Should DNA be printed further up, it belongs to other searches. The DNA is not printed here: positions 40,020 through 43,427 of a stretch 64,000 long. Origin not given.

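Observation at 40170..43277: AT-rich single gene encoding a metallophosphoesterase-STAND/NACHT-like NTPase-helical domain fusion: candidate NLR-type antiphage/conflict system with an unusual effector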

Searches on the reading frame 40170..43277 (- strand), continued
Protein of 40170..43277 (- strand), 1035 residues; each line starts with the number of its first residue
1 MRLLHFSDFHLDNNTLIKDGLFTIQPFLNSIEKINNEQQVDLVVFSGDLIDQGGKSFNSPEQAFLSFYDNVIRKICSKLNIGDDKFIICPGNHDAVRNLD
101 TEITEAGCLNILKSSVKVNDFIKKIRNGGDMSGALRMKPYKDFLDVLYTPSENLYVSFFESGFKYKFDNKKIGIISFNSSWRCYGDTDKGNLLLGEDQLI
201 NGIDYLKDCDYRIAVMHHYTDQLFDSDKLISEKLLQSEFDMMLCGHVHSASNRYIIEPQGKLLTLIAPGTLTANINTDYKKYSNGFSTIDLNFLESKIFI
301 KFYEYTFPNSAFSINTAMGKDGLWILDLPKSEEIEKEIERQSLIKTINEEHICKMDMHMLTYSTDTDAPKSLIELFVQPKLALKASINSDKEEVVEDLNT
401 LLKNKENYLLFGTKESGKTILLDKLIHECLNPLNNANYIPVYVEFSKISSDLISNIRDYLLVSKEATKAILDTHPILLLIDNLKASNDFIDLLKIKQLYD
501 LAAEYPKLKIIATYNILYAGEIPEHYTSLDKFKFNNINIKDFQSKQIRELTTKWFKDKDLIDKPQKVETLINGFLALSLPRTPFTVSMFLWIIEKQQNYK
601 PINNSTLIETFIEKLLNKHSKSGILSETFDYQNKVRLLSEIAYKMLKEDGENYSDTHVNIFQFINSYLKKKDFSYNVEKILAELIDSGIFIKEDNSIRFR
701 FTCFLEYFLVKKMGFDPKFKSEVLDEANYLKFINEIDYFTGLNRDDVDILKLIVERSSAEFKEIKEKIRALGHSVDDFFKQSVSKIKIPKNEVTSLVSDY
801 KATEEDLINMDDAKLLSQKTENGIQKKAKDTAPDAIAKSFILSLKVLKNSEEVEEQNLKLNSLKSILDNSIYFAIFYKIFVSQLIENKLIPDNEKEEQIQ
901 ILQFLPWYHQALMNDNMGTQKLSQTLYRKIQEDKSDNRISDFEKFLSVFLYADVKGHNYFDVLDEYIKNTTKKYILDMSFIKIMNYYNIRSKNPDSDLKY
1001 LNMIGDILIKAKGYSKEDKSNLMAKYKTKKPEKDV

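Call 43: predict_structure(alignment_id=A1)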
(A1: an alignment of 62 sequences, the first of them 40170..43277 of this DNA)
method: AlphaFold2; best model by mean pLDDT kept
length: 1035 residues; sequences in the alignment: 62
mean_pLDDT: 88.5   pTM: 0.74
mean pLDDT of the five models: 88.5, 87.6, 86.4, 85.7, 84.4
residues with pLDDT >= 90: 608; 70-90: 369; 50-70: 54; < 50: 4
segments of 3 or more residues with pLDDT < 50: 623-625
pLDDT, mean of each block of 10 residues (from residue 1): 93 88 91 94 95 93 95 95 94 91 89 90 91 92 92 92 93 95 81 92 95 94 89 93 80 84 85 62 82 90 87 85 83 83 91 91 88 93 82 89 92 92 95 86 91 92 94 95 90 92 94 87 84 91 92 80 76 86 92 78 85 84 62 94 94 93 94 90 91 89 94 95 93 94 92 94 91 88 77 66 82 83 79 87 94 88 96 93 90 87 92 91 93 89 95 93 93 92 88 84 89 82 70 56
secondary structure, 60 per line:
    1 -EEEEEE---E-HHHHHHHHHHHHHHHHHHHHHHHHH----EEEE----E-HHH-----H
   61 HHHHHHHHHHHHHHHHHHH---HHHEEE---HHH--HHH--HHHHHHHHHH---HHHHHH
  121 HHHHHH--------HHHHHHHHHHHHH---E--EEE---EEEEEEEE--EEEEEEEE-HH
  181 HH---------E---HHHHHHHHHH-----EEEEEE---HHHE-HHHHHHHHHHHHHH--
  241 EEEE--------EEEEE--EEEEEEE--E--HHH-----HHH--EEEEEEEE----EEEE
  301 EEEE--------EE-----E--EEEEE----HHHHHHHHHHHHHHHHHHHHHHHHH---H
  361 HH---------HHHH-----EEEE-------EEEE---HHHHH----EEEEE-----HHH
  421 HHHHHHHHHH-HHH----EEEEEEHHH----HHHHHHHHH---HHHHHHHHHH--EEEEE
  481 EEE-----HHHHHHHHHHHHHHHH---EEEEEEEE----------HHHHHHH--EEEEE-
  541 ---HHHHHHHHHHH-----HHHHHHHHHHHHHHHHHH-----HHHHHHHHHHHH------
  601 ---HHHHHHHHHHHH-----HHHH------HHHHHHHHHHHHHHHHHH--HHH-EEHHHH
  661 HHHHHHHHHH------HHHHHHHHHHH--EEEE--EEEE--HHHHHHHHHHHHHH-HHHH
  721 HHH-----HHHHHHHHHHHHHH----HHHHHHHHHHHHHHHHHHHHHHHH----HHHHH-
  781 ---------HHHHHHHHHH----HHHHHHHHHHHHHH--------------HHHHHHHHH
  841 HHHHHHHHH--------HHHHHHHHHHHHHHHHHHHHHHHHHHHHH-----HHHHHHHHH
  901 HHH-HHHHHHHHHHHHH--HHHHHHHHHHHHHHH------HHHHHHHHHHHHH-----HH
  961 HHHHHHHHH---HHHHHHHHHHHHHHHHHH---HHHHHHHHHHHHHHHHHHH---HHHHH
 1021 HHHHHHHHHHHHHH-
elements in order (helices of 4 or more, strands of 3 or more residues): E2-7 H13-37 E42-45 H60-79 E86-88 H102-111 H115-126 H135-147 E154-156 E160-167 E170-177 H179-182 H196-205 E211-216 H225-238 E241-244 E253-257 E260-266 E285-292 E297-304 E323-327 H332-356 H372-375 E381-384 E392-395 H399-403 E408-412 H418-430 E439-444 H452-460 H464-473 E476-483 H489-504 E508-515 H526-532 E535-539 H544-554 H560-577 H583-594 H604-615 H621-624 H631-648 H657-670 H677-687 E690-693 E696-699 H702-715 H717-723 H729-742 H747-770 H775-779 H790-799 H804-817 H832-849 H858-886 H892-903 H905-917 H920-934 H941-953 H959-969 H973-990 H994-1012 H1016-1034

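Call 47: fold_search(model_id=the predicted structure, library=pdb)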
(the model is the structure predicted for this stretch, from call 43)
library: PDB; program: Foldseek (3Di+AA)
matches with E <= 10: 1117; with E <= 0.001: 120
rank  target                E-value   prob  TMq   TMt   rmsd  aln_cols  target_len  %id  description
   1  9a6c_B                2.7e-13  1.00  0.26  0.53  10.5       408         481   18  Integrative model of YYDD-YYDB by crosslinking MS and deep learning (released 2024-09-18)
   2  4kxf_B                1.1e-09  1.00  0.23  0.26  15.4       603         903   16  Crystal structure of NLRC4 reveals its autoinhibition mechanism (released 2013-07-24)
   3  4kxf_D                2.8e-09  1.00  0.23  0.26  14.8       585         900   14  Crystal structure of NLRC4 reveals its autoinhibition mechanism (released 2013-07-24)
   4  4kxf_K                2.8e-09  1.00  0.23  0.25  15.3       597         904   15  Crystal structure of NLRC4 reveals its autoinhibition mechanism (released 2013-07-24)
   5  8fml_A                3.5e-09  1.00  0.26  0.21  16.3       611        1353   14  Cryo-EM structure of NLR family apoptosis inhibitory protein 5 (NAIP5) in complex with a full-length flagellin (FliC)  (released 2024-01-10)
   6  5irm_C                3.5e-09  1.00  0.21  0.27  17.9       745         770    9  Crystal structure of rabbit NOD2 in an ADP-bound state (Crystal form2) (released 2016-06-29)
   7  4kxf_F                4.0e-09  1.00  0.23  0.25  14.7       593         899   13  Crystal structure of NLRC4 reveals its autoinhibition mechanism (released 2013-07-24)
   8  4kxf_N                4.4e-09  1.00  0.23  0.26  15.0       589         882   14  Crystal structure of NLRC4 reveals its autoinhibition mechanism (released 2013-07-24)
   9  4kxf_L                8.5e-09  1.00  0.23  0.26  15.0       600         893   14  Crystal structure of NLRC4 reveals its autoinhibition mechanism (released 2013-07-24)
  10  4kxf_H                1.3e-08  1.00  0.23  0.26  14.7       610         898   14  Crystal structure of NLRC4 reveals its autoinhibition mechanism (released 2013-07-24)
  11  5irm_A                2.1e-08  1.00  0.21  0.27  17.1       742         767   10  Crystal structure of rabbit NOD2 in an ADP-bound state (Crystal form2) (released 2016-06-29)
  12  4kxf_P                2.2e-08  1.00  0.23  0.27  14.4       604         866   13  Crystal structure of NLRC4 reveals its autoinhibition mechanism (released 2013-07-24)
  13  8ri2                  2.8e-08  1.00  0.20  0.38  14.9       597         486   12  Crystal structure of NLRP3 in complex with inhibitor NP3-562 (released 2024-01-17)
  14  5irl                  3.3e-08  1.00  0.21  0.28  17.2       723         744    8  Crystal structure of rabbit NOD2 SER mutant in an ADP-bound state (released 2016-06-29)
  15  8fvu_B                5.2e-08  1.00  0.30  0.33  11.2       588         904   14  Cryo-EM structure of human Needle/NAIP/NLRC4 (R288A) (released 2024-01-03)
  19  8dgf_B                1.2e-07  1.00  0.24  0.18  25.1      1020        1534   12  Avs4 bound to phage PhiV-1 portal (released 2022-08-03)
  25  8dgf_A                6.1e-07  1.00  0.26  0.19  20.3       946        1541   12  Avs4 bound to phage PhiV-1 portal (released 2022-08-03)
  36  5uq6                  6.5e-06  1.00  0.19  0.57   7.6       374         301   13  PIG PURPLE ACID PHOSPHATASE COMPLEXED WITH PHOSPHATE IN TWO COORDINATION MODES ALONG WITH A BRIDGING HYDROXIDE ION (released 2017-05-24)
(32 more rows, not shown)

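Call 48: find_encoding_contigs(protein=P0016, flank=10000, max_places=1)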
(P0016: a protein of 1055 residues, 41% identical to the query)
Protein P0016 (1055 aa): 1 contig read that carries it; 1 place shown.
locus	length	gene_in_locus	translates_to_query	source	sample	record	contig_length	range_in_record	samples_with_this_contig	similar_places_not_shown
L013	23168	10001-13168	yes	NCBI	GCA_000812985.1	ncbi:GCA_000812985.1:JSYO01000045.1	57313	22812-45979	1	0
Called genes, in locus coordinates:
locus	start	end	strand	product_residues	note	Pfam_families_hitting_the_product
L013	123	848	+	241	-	PF12679:ABC2_membrane_2, PF12730:ABC2_membrane_4, PF12698:ABC2_membrane_3, PF13346:ABC2_membrane_5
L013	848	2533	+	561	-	PF23357:DUF7088, PF09822:ABC_transp_aux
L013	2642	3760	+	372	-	PF00712:DNA_pol3_beta, PF02767:DNA_pol3_beta_2, PF02768:DNA_pol3_beta_3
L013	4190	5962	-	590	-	PF05192:MutS_III (faint), PF00488:MutS_V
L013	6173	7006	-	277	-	PF00582:Usp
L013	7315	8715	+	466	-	PF10396:TrmE_N, PF12631:MnmE_helical, PF03193:RsgA_GTPase (faint), PF00009:GTP_EFTU (faint), PF00071:Ras (weak), PF01926:MMR_HSR1, PF02421:FeoB_N, PF16897:MMR_HSR1_Xtn (weak), +2 more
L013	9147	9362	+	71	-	PF01381:HTH_3 (weak)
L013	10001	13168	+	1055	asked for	PF00149:Metallophos, PF24406:nSTAND_NTPase4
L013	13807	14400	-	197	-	PF00106:adh_short, PF13561:adh_short_C2, PF23441:SDR (weak)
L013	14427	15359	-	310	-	PF07992:Pyr_redox_2, PF13738:Pyr_redox_3 (faint)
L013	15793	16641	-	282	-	PF02311:AraC_binding, PF12833:HTH_18, PF00165:HTH_AraC (weak)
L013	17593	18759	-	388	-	PF07396:Porin_O_P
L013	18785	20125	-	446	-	PF03605:DcuA_DcuB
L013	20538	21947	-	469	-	PF00206:Lyase_1, PF10415:FumaraseC_C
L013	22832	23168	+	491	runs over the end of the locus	PF26696:PTL_trimer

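Call 49: find_encoding_contigs(protein=P0031, flank=10000, max_places=1)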
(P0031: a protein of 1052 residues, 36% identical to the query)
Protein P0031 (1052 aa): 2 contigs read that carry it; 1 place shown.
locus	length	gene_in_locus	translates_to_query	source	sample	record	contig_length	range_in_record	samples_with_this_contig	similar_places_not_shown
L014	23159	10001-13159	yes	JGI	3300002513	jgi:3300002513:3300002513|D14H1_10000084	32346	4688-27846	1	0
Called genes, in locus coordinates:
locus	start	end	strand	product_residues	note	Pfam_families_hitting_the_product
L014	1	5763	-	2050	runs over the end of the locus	PF13205:Big_5 (faint)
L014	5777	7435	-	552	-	-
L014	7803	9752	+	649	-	PF14508:GH97_N, PF10566:Glyco_hydro_97, PF14509:GH97_C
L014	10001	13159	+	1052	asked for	PF00149:Metallophos, PF24406:nSTAND_NTPase4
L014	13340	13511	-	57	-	-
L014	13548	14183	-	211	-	PF00072:Response_reg, PF00196:GerE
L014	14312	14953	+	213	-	PF00702:Hydrolase, PF12710:HAD (weak), PF13419:HAD_2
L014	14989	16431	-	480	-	PF01120:Alpha_L_fucos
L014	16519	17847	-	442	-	PF22778:VCPO_2nd, PF01569:PAP2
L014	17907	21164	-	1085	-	PF01839:FG-GAP (faint), PF13517:FG-GAP_3, PF07593:UnbV_ASPIC, PF13517:FG-GAP_3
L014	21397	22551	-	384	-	PF12741:SusD-like, PF12771:SusD-like_2, PF12741:SusD-like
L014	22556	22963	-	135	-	-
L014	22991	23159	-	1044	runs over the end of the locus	PF13620:CarboxypepD_reg, PF13715:CarbopepD_reg_2, PF07715:Plug, PF00593:TonB_dep_Rec_b-barrel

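Call 50: find_encoding_contigs(protein=P0051, flank=10000, max_places=1)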
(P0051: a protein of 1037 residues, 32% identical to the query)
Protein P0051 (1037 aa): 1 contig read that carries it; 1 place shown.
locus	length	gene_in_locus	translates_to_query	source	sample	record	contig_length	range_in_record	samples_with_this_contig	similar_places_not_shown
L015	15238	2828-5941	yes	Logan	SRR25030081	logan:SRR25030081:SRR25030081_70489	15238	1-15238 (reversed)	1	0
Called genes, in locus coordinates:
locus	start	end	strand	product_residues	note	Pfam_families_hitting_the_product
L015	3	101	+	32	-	?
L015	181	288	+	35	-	-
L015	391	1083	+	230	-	PF14219:DUF4328 (weak)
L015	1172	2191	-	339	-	-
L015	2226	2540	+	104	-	-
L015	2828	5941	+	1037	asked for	PF00149:Metallophos, PF24406:nSTAND_NTPase4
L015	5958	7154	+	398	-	PF16872:putAbiC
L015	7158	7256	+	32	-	-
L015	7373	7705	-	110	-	-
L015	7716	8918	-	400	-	-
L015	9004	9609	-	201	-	PF04011:LemA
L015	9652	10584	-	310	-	PF13593:SBF_like, PF01758:SBF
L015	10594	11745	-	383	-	PF00465:Fe-ADH, PF13685:Fe-ADH_2, PF25137:ADH_Fe_C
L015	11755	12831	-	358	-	PF12895:ANAPC3 (faint), PF24575:TPR_Slam (faint), PF00515:TPR_1 (faint), PF07719:TPR_2 (faint), PF13176:TPR_7 (faint), PF13181:TPR_8 (faint), PF13414:TPR_11, PF14559:TPR_19 (weak), +3 more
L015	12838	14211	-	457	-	PF00328:His_Phos_2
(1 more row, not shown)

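Call 61: search_dna_similar(query=window:40170-43277:-, collection=plasmids, mode=protein, max_evalue=1e-10, max_rows=25)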
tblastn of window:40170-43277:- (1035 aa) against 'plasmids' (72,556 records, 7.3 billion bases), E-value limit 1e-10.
Records with a match: 11; places in all: 11; records where one place covers at least 80% of the query: 7.
Best place of each record, by identity: <60% 11.
By first word of the organism name: Bacillus 5; Klebsiella 1; Sphingomonas 1; Sinorhizobium 1; Deinococcus 1; Calothrix 1; Paracoccus 1.
By predicted mobility (MOB-suite, as given by PLSDB): non-mobilizable 7; mobilizable 2; conjugative 2.
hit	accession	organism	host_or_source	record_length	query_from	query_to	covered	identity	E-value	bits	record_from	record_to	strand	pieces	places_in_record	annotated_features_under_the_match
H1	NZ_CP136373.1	Bacillus mycoides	whole organism,soil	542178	1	1010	98%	36.3%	0e+0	602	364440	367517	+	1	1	metallophosphoesterase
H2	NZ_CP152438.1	Bacillus sp. BR3(2024)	-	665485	1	1029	99%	35.1%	9e-180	589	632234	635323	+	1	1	metallophosphoesterase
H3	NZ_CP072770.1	Bacillus cereus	mixed culture,Bee Honey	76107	1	1025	99%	33.8%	2e-168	556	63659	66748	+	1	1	metallophosphoesterase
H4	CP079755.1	Klebsiella grimontii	cell culture,urine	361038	1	1025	99%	33.8%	3e-141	564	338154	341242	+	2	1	metallophosphoesterase | hypothetical protein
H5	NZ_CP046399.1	Bacillus sp. A260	single cell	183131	1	1009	97%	33.7%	1e-167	553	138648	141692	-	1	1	metallophosphoesterase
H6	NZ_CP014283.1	Bacillus thuringiensis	cell culture,soil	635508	3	1012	98%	28.7%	1e-80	296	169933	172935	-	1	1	metallophosphoesterase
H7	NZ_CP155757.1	Sphingomonas parapaucimobilis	Chinese cabbage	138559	3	988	95%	23.7%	9e-70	263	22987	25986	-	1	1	metallophosphoesterase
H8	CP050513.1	Sinorhizobium meliloti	Medicago sativa,cell culture,root nodule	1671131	177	767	57%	25.0%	1e-34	152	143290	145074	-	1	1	hypothetical protein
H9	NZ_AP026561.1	Deinococcus aetherius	-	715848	384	751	36%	24.4%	1e-15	90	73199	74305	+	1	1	hypothetical protein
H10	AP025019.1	Calothrix sp. PCC 7716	-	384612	400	761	35%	23.3%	2e-11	76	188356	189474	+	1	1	hypothetical protein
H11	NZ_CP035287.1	Paracoccus versutus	whole organism,soil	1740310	3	323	31%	23.4%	7e-16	91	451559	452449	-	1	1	none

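Call 62: search_dna_similar(query=window:40170-43277:-, collection=phages, mode=protein, max_evalue=1e-8, max_rows=15)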
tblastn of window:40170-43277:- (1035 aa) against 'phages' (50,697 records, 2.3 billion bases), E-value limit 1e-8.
No match.

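Call 63: get_annotated_region(hit=H4, flank=8000)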
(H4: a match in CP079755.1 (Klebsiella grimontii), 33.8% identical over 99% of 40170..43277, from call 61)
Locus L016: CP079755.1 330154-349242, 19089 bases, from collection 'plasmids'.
description: Klebsiella grimontii strain NY3 plasmid pNY3A, complete sequence
organism: Klebsiella grimontii (NCBI taxid 2058152)
taxonomy: Bacteria; Pseudomonadota; Gammaproteobacteria; Enterobacterales; Enterobacteriaceae; Klebsiella; Klebsiella grimontii
host: -; source: cell culture,urine; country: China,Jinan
typing (MOB-suite, as given by PLSDB): mobilizable; replicon rep_cluster_164; relaxase MOBP
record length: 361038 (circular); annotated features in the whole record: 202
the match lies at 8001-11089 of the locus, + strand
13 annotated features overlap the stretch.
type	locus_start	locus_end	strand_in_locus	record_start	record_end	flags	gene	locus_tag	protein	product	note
CDS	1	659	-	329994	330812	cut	-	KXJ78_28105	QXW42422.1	PAS domain S-box protein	-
CDS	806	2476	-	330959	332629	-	-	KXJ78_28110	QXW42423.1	M4 family metallopeptidase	-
CDS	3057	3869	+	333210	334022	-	-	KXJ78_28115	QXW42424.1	C39 family peptidase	-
CDS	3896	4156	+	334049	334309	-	-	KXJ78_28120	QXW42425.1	hypothetical protein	-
CDS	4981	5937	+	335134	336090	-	-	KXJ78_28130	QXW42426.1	hypothetical protein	-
CDS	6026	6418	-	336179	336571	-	-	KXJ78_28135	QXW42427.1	hypothetical protein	-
CDS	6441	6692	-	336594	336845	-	-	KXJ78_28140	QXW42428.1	YueH family protein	-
CDS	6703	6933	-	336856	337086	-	-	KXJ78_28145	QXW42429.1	hypothetical protein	-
CDS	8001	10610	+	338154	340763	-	-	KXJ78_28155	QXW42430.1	metallophosphoesterase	-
CDS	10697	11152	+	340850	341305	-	-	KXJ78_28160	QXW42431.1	hypothetical protein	-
CDS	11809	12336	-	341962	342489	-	-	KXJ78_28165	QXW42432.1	M23 family metallopeptidase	-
CDS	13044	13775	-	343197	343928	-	-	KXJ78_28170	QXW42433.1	alpha/beta hydrolase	-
CDS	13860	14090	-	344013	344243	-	-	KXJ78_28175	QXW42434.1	helix-turn-helix transcriptional regulator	-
